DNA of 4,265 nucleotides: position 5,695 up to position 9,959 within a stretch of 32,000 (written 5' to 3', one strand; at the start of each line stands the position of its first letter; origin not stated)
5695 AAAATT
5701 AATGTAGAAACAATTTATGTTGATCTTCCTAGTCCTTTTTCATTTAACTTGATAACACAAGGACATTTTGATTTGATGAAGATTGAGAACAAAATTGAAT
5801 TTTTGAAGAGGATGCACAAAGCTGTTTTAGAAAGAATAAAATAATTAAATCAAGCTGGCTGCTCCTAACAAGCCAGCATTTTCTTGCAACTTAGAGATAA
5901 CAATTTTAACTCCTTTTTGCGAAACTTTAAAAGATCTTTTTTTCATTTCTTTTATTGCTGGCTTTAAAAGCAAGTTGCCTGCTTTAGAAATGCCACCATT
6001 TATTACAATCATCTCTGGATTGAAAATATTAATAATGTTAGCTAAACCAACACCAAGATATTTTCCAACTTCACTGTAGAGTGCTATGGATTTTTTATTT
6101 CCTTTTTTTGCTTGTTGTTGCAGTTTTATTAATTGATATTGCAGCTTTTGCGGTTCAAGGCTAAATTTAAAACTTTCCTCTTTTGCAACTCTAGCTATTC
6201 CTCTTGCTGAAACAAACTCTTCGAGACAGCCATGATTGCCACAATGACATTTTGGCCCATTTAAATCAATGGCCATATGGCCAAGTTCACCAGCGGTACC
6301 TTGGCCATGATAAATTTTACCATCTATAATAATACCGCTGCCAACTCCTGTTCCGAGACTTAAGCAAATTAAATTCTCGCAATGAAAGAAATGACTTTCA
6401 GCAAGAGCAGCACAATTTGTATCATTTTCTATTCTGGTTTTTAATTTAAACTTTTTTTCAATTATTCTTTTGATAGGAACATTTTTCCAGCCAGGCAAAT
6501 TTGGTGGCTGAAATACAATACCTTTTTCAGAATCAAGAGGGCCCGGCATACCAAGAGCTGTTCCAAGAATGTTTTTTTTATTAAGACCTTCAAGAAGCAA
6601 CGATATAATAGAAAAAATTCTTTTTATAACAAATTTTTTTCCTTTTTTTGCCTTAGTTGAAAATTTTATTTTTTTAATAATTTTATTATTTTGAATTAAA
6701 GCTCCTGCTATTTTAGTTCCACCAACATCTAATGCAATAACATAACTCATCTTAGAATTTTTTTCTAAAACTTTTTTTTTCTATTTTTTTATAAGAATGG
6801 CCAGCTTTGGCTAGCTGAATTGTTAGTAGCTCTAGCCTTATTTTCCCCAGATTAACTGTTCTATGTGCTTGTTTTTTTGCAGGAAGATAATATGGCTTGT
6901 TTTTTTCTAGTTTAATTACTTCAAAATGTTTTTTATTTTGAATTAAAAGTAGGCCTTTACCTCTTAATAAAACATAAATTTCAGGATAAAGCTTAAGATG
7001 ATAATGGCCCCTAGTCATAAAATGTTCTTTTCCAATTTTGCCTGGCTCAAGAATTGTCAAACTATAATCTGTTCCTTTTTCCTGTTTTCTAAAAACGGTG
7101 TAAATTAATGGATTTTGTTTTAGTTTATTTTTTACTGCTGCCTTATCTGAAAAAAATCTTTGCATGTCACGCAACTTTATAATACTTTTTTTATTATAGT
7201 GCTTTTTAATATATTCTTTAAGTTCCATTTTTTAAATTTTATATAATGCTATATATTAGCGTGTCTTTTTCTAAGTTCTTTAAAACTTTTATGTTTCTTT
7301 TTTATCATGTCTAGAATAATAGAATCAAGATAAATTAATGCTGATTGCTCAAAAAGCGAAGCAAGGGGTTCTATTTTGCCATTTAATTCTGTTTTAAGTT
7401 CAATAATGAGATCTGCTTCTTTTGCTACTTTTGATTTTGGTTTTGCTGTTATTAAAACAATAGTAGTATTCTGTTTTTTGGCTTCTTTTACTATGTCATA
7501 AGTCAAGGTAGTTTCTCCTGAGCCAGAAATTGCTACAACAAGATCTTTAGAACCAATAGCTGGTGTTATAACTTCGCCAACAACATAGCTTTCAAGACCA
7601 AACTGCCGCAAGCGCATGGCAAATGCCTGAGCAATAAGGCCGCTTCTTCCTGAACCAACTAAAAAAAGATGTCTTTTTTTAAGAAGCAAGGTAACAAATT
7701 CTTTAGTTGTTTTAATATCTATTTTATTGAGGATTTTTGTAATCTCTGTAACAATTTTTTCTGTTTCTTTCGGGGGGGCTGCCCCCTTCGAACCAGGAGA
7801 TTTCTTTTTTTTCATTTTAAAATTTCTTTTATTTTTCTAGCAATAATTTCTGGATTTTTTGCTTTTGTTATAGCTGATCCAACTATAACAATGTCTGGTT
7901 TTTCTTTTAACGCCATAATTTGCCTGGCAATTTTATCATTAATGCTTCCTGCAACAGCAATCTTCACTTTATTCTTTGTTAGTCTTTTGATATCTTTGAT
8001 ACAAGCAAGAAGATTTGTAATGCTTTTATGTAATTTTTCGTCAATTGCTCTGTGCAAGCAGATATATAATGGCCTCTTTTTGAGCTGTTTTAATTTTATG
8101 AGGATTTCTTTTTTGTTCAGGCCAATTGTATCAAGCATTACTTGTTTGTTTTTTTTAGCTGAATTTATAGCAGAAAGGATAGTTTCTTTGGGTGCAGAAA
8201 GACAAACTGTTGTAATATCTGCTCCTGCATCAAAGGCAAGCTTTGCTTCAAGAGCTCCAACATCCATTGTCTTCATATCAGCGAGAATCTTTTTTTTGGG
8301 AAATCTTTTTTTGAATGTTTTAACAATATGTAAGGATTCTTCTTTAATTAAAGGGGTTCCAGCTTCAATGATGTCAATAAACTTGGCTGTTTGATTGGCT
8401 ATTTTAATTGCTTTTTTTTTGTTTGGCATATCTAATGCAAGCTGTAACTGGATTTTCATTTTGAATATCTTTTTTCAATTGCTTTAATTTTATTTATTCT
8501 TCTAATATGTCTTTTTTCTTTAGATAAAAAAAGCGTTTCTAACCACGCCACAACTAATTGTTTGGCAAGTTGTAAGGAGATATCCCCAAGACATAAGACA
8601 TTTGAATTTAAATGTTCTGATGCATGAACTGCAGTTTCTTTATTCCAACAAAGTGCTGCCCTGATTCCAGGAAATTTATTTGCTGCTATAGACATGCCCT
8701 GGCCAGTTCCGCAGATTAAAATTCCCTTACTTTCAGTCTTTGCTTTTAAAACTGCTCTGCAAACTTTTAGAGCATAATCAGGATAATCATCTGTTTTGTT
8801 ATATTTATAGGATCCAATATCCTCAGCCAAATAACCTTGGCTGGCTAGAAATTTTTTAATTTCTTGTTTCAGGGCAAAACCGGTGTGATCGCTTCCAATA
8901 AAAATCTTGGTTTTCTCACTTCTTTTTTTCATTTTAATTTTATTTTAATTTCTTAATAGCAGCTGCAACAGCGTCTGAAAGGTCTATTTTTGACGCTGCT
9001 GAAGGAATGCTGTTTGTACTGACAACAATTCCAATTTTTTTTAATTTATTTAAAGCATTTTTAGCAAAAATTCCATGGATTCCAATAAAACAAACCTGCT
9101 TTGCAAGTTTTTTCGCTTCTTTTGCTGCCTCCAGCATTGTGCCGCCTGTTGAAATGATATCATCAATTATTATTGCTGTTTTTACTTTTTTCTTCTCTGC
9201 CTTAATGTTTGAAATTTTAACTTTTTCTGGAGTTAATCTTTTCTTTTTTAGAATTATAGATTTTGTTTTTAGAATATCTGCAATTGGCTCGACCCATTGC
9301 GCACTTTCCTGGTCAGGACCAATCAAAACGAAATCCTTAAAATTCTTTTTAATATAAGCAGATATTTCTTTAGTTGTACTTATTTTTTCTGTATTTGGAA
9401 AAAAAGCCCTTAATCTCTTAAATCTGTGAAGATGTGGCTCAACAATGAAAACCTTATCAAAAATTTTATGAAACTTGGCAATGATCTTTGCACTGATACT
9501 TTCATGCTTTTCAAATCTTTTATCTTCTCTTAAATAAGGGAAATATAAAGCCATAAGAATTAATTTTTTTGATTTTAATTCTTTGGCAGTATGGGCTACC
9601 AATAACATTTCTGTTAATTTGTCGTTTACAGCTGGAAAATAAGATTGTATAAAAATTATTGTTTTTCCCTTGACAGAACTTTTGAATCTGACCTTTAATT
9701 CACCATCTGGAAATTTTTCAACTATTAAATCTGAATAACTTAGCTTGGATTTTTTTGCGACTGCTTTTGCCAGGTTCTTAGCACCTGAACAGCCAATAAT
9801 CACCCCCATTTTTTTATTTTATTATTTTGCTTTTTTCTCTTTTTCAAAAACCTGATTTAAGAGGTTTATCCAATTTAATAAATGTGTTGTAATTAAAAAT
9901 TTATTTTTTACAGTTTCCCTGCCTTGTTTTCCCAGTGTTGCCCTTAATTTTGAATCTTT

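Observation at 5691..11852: A 111-nt perfect direct repeat of the Lhr 3' end brackets a ~5.9-kb block carrying the entire sugar-to-PRPP operon (signature of single-crossover integration of a circular segment)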

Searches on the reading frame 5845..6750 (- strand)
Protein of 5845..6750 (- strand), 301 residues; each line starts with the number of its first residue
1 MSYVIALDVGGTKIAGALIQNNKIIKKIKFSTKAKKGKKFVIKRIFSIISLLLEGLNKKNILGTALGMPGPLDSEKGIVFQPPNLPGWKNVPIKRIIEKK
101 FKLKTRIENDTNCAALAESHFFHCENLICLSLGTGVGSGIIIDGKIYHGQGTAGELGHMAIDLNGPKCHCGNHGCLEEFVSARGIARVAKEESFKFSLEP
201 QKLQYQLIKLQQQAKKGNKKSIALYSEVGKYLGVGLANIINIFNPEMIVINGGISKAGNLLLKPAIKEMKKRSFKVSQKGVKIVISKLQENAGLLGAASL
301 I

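Call 6: search_protein_families(library=pfam, proteins=[window:5845-6750:-])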
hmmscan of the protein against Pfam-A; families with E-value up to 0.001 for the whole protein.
window:5845-6750:- (301 aa): 1 family
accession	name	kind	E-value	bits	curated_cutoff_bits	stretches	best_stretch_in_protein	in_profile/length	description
PF00480.26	ROK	-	1.4e-67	228.8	22.9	1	5-300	2-290/294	ROK family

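Call 42: find_encoding_contigs(protein=window:5845-6750:-, flank=10000, max_places=10)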
Protein window:5845-6750:- (301 aa): 1 contig read that carries it; 1 place shown.
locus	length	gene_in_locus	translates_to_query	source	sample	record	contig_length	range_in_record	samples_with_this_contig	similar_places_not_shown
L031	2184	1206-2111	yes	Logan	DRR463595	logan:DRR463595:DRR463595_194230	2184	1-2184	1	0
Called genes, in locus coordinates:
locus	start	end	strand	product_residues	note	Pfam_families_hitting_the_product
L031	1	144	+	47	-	?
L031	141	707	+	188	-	PF13580:SIS_2 (faint), PF01380:SIS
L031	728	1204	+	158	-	PF06560:GPI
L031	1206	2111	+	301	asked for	PF00480:ROK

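Call 47: search_protein_families(library=ncbifam, proteins=[window:5845-6750:-], max_evalue=0.00001)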
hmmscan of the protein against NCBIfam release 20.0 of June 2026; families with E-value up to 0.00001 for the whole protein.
window:5845-6750:- (301 aa): 13 families
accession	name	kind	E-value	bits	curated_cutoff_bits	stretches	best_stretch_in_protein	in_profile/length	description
TIGR00744.1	ROK_glcA_fam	subfamily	6.6e-62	209.6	260.35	1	5-301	1-308/318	ROK family glucokinase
NF047937.1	TransRegNagC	equivalog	1.3e-45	156.4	650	1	7-300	84-382/399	DNA-binding transcriptional regulator NagC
NF047821.1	NactlManKinNanK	equivalog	3.3e-38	131.9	450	1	4-300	3-285/288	N-acetylmannosamine kinase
NF003461.0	PRK05082.1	subfamily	4.3e-38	131.3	283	1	4-300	3-285/291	N-acetylmannosamine kinase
NF049930.1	TransRegMlc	equivalog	5.5e-38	131.3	530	1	60-298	145-387/405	sugar metabolism global transcriptional regulator Mlc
NF007251.0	PRK09698.1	equivalog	2.1e-37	129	253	1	2-300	6-295/304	allose kinase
NF009835.0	PRK13310.1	equivalog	3.7e-36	125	380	1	6-300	4-299/303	N-acetylglucosamine kinase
NF045551.1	GK_Pyrobac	equivalog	5.4e-26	91.6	500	1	5-300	3-279/294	ATP-dependent glucokinase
NF007108.0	PRK09557.1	equivalog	2.5e-25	89.4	443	1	5-298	4-297/303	fructokinase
NF042998.1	bglucokin_BglK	equivalog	2.6e-21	76.1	550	1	4-297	3-281/291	beta-glucoside kinase BglK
NF009836.0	PRK13311.1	equivalog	1e-16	61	551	1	6-188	4-197/256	N-acetyl-D-glucosamine kinase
NF045942.1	PolPhglucPhase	equivalog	6.8e-15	55.5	250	1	6-162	4-157/242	polyphosphate--glucose phosphotransferase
NF045550.1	FrctkaseScrK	equivalog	5.7e-10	39.1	400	1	6-162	7-160/293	fructokinase ScrK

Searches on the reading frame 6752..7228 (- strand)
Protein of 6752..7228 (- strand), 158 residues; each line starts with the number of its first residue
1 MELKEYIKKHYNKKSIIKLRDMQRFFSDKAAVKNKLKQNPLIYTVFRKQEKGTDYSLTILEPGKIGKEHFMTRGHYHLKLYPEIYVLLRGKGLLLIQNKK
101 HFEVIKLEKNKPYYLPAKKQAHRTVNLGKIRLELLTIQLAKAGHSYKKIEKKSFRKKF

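Call 6: search_protein_families(library=pfam, proteins=[window:6752-7228:-])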
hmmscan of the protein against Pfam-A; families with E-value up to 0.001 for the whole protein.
window:6752-7228:- (158 aa): 1 family
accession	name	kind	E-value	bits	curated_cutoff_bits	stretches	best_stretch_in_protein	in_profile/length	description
PF06560.17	GPI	-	4.1e-19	69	20.7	1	20-152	5-158/182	Glucose-6-phosphate isomerase (GPI)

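Call 47: search_protein_families(library=ncbifam, proteins=[window:6752-7228:-], max_evalue=0.00001)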
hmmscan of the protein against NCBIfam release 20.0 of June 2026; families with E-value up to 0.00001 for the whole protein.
window:6752-7228:- (158 aa): 0 families

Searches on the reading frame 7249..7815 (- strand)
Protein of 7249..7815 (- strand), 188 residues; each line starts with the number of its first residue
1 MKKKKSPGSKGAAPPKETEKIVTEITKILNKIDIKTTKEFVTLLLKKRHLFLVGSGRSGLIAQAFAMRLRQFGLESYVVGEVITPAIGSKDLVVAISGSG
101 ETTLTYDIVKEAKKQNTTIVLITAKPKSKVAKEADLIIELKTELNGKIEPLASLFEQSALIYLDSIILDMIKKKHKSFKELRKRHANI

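Call 6: search_protein_families(library=pfam, proteins=[window:7249-7815:-])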
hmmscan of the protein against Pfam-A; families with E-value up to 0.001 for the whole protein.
window:7249-7815:- (188 aa): 2 families
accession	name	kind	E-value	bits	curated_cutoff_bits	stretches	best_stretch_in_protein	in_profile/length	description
PF01380.27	SIS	-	7.2e-18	65.1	25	1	44-144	2-108/131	SIS domain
PF13580.11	SIS_2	-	3.9e-05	24.2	27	0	87-123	101-137/138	SIS domain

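Call 47: search_protein_families(library=ncbifam, proteins=[window:7249-7815:-], max_evalue=0.00001)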
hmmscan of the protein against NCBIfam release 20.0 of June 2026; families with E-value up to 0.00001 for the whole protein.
window:7249-7815:- (188 aa): 15 families
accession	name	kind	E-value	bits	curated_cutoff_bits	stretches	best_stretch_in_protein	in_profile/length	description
TIGR03127.2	RuMP_HxlB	equivalog_domain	1.8e-51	174.6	160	1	19-188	2-177/178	6-phospho-3-hexuloisomerase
NF041755.1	RuMP_HxlAB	equivalog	6.7e-47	160.3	500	1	16-188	215-390/391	bifunctional 3-hexulose-6-phosphate synthase/6-phospho-3-hexuloisomerase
NF003915.0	PRK05441.1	subfamily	2.5e-10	39.9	168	1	86-142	128-184/300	N-acetylmuramic acid 6-phosphate etherase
NF008458.0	PRK11337.1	equivalog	3e-10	39.5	378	1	26-139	120-238/293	MurR/RpiR family transcriptional regulator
NF008590.0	PRK11557.1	equivalog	1.7e-09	37.5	355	1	32-175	114-264/282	MurR/RpiR family transcriptional regulator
NF040776.2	AlsR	equivalog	3.3e-09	36.1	400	1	20-138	105-225/279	transcriptional repressor AlsR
TIGR00393.1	kpsF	subfamily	4.1e-09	36.4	203.7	1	50-144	3-102/268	KpsF/GutQ family sugar-phosphate isomerase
NF001484.0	PRK00331.1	subfamily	1.3e-08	33.7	381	1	41-141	280-385/601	isomerizing glutamine--fructose-6-phosphate transaminase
TIGR01135.1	glmS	equivalog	3e-08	32.6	418.05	1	42-141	286-390/607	glutamine--fructose-6-phosphate transaminase (isomerizing)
NF008141.0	PRK10892.1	equivalog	4.6e-08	32.7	505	1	34-142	36-149/328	arabinose-5-phosphate isomerase KdsD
NF010701.0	PRK14101.1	equivalog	5.2e-08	31.5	920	1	21-141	442-566/638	bifunctional transcriptional regulator/glucokinase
NF008451.0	PRK11302.1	subfamily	7.6e-08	32.2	296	1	19-182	100-266/286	transcriptional regulator HexR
NF006423.0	PRK08674.1-2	equivalog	3.8e-07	29.3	254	1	22-134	4-118/317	bifunctional phosphoglucose/phosphomannose isomerase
TIGR00274.1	TIGR00274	equivalog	5.9e-07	28.8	302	1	82-140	119-177/291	N-acetylmuramic acid 6-phosphate etherase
TIGR02128.1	G6PI_arch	equivalog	2.6e-06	26.6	213.9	1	31-134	8-112/308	bifunctional phosphoglucose/phosphomannose isomerase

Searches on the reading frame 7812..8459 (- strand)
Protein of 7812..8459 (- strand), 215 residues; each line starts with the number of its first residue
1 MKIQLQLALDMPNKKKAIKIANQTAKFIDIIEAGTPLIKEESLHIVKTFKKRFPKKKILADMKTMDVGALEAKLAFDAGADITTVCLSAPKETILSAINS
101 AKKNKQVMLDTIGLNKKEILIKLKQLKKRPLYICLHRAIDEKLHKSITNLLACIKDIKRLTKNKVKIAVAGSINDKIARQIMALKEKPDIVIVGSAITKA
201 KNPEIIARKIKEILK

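Call 6: search_protein_families(library=pfam, proteins=[window:7812-8459:-])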
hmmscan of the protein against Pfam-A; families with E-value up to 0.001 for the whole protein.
window:7812-8459:- (215 aa): 1 family
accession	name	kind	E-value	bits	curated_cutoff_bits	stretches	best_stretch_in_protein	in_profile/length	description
PF00215.30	OMPdecase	-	1.2e-33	117.3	27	1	4-210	2-221/221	Orotidine 5'-phosphate decarboxylase / HUMPS family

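Call 47: search_protein_families(library=ncbifam, proteins=[window:7812-8459:-], max_evalue=0.00001)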
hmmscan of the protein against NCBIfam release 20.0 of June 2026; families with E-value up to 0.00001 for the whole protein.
window:7812-8459:- (215 aa): 9 families
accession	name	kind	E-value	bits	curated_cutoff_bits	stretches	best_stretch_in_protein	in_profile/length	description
TIGR03128.2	RuMP_HxlA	equivalog_domain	1.7e-55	187.9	200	1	5-213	1-204/205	3-hexulose-6-phosphate synthase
NF041755.1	RuMP_HxlAB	equivalog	1.4e-49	169.1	500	1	2-214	3-210/391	bifunctional 3-hexulose-6-phosphate synthase/6-phospho-3-hexuloisomerase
NF005442.0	PRK07028.1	equivalog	5.3e-40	137.3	593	1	3-214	4-210/430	bifunctional hexulose-6-phosphate synthase/ribonuclease regulator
NF009833.0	PRK13307.1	equivalog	2.2e-38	132.2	274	1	5-212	175-377/392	bifunctional 5,6,7,8-tetrahydromethanopterin hydro-lyase/3-hexulose-6-phosphate synthase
NF009832.1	PRK13306.1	subfamily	2.4e-27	95.8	250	1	4-213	4-209/215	3-dehydro-L-gulonate-6-phosphate decarboxylase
NF009831.0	PRK13305.1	equivalog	4.5e-20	71.9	294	1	4-212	5-209/220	3-keto-L-gulonate-6-phosphate decarboxylase UlaD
NF010386.0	PRK13813.1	equivalog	1.1e-16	61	208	1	4-213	6-212/216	orotidine 5'-phosphate decarboxylase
TIGR01740.1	pyrF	equivalog_domain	1.5e-14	54.2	92.3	1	6-211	2-216/216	orotidine-5'-phosphate decarboxylase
NF001273.0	PRK00230.1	equivalog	3.1e-08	33.3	193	0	4-108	6-111/233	orotidine-5'-phosphate decarboxylase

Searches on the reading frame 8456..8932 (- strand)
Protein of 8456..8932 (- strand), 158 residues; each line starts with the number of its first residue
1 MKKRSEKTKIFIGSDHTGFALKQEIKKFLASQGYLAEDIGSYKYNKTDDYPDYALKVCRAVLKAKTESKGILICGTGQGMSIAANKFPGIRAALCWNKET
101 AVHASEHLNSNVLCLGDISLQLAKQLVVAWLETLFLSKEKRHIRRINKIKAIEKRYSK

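Call 6: search_protein_families(library=pfam, proteins=[window:8456-8932:-])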
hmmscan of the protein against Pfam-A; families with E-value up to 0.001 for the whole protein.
window:8456-8932:- (158 aa): 1 family
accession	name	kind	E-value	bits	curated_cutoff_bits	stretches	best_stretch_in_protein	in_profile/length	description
PF02502.23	LacAB_rpiB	-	2.5e-48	164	24.7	1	10-149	1-138/138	Ribose/Galactose Isomerase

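Call 47: search_protein_families(library=ncbifam, proteins=[window:8456-8932:-], max_evalue=0.00001)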
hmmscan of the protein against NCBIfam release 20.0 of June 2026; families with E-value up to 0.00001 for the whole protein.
window:8456-8932:- (158 aa): 11 families
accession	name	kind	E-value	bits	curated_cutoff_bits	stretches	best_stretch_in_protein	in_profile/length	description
NF004051.0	PRK05571.1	subfamily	1e-50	171.4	135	1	8-154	2-147/149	ribose-5-phosphate isomerase B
TIGR00689.1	rpiB_lacA_lacB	subfamily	1.1e-48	164.9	88.3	1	10-154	1-144/145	RpiB/LacA/LacB family sugar-phosphate isomerase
TIGR01120.1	rpiB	equivalog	2.2e-44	150.9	138.65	1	9-153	1-143/143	ribose 5-phosphate isomerase B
TIGR02133.1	RPI_actino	equivalog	1.3e-39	135.5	168.2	1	9-153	2-146/148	ribose-5-phosphate isomerase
NF006381.0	PRK08622.1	equivalog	2.1e-28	99.3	234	1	9-155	2-147/171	galactose-6-phosphate isomerase subunit LacB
TIGR01119.1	lacB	equivalog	6.3e-24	84.6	312.55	1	9-154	2-146/171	galactose-6-phosphate isomerase subunit LacB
NF051858.1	EryPhIsonDerIRhiz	equivalog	2.1e-23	83.1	240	1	9-155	2-149/150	D-erythrulose-4-phosphate isomerase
NF009258.0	PRK12615.1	equivalog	6.9e-22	78.1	325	1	9-153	2-145/171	galactose-6-phosphate isomerase subunit LacB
NF006380.0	PRK08621.1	equivalog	5.7e-17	62.4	164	1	9-145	2-134/142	galactose-6-phosphate isomerase subunit LacA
NF009257.0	PRK12613.1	equivalog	1.4e-11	44.7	243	1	10-134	3-124/141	galactose-6-phosphate isomerase subunit LacA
TIGR01118.1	lacA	equivalog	3.3e-10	40.3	181.1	1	10-136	3-127/141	galactose-6-phosphate isomerase subunit LacA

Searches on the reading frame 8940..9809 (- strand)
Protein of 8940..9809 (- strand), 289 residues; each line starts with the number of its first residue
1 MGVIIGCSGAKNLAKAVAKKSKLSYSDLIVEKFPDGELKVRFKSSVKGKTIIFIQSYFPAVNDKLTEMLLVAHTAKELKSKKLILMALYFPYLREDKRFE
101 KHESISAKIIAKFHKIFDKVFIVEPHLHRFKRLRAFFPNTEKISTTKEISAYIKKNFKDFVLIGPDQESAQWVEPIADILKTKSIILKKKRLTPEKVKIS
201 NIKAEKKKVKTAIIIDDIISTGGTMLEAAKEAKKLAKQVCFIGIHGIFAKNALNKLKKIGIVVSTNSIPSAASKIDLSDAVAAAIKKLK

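Call 6: search_protein_families(library=pfam, proteins=[window:8940-9809:-])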
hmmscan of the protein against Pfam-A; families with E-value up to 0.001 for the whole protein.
window:8940-9809:- (289 aa): 4 families
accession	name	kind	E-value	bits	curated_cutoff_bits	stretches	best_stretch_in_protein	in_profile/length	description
PF13793.12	Pribosyltran_N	-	6e-24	84.6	25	1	4-113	3-112/117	N-terminal domain of ribose phosphate pyrophosphokinase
PF00156.33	Pribosyltran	-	4e-12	46.2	26.3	1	153-266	23-142/158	Phosphoribosyl transferase domain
PF24390.1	PRTase-CE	-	1.3e-06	29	27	1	121-259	46-158/253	PRTase-CE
PF14572.12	Pribosyl_synth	-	3.4e-05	24.3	27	1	210-277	84-154/184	Phosphoribosyl synthetase-associated domain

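Call 47: search_protein_families(library=ncbifam, proteins=[window:8940-9809:-], max_evalue=0.00001)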
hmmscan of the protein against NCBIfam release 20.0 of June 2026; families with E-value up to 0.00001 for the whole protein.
window:8940-9809:- (289 aa): 11 families
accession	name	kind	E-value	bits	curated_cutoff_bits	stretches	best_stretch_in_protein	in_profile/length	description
NF005537.0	PRK07199.1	subfamily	7e-72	242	322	1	4-287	5-292/301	ribose-phosphate diphosphokinase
NF002095.0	PRK00934.1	equivalog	5.9e-60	202.8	296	1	3-287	2-286/287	ribose-phosphate diphosphokinase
TIGR01251.1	ribP_PPkin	subfamily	1.2e-59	201.8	113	1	4-287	3-297/309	ribose-phosphate diphosphokinase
NF002320.0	PRK01259.1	subfamily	6.8e-43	147.2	297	1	4-274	9-282/316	ribose-phosphate diphosphokinase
NF001815.0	PRK00553.1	equivalog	9.6e-36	123.6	484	1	3-258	11-268/332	ribose-phosphate pyrophosphokinase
NF002844.0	PRK03092.1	equivalog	5.6e-34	117.8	438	1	8-274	18-291/326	ribose-phosphate diphosphokinase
NF002758.0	PRK02812.1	equivalog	1.8e-32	112.8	518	1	6-273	26-297/330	ribose-phosphate pyrophosphokinase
NF002618.0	PRK02269.1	equivalog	8.4e-30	104.5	460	1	7-263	11-274/321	ribose-phosphate diphosphokinase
NF002686.0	PRK02458.1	equivalog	6.8e-24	84.9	506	1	9-285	17-303/323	ribose-phosphate diphosphokinase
NF003428.0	PRK04923.1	equivalog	5.5e-21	75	536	1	8-271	13-282/319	ribose-phosphate diphosphokinase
NF005299.0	PRK06827.1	subfamily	2.7e-12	46.1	327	1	29-258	59-314/383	phosphoribosylpyrophosphate synthetase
